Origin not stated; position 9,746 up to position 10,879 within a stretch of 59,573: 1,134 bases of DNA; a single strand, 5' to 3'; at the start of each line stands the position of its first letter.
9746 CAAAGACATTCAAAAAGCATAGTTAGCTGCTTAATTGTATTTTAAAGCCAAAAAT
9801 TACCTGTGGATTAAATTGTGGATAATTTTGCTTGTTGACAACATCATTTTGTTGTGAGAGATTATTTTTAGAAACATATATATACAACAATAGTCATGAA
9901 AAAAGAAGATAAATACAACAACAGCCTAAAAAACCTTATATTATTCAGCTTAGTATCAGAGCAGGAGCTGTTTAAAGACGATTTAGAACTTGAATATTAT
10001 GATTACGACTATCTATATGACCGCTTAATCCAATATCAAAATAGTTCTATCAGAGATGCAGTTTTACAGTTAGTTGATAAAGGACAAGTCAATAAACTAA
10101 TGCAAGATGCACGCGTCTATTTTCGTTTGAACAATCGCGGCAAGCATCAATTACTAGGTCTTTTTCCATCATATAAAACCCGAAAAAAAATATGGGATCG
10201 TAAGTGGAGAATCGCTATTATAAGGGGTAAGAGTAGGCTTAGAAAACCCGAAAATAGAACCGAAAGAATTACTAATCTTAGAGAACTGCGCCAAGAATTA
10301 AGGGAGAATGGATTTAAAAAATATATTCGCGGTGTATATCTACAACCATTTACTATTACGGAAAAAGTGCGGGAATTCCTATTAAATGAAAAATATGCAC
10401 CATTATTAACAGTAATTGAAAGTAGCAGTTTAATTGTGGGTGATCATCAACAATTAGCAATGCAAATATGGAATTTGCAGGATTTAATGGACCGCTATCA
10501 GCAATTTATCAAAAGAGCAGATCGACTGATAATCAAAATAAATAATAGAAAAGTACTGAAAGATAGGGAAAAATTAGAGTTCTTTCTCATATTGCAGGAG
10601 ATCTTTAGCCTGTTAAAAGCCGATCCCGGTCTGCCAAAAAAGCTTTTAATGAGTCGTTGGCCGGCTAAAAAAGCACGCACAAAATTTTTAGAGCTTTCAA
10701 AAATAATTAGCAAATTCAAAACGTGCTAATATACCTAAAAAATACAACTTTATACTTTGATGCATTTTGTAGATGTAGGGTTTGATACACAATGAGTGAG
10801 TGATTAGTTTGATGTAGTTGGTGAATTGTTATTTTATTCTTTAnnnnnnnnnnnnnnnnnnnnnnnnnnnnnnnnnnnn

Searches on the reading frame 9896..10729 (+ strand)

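Call 82: search_protein_families(library=pfam, proteins=[window:9896-10729:+], max_evalue=0.0001)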
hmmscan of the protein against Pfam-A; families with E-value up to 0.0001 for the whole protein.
window:9896-10729:+ (277 aa): 2 families
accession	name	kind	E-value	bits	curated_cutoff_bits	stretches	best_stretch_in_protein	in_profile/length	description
PF08223.16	PaaX_C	-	2e-10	41.3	22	1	192-271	1-81/91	PaaX-like protein C-terminal domain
PF20803.2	PaaX_M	-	1.3e-06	28.9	24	1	99-187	3-82/83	PaaX protein central Cas2-like domain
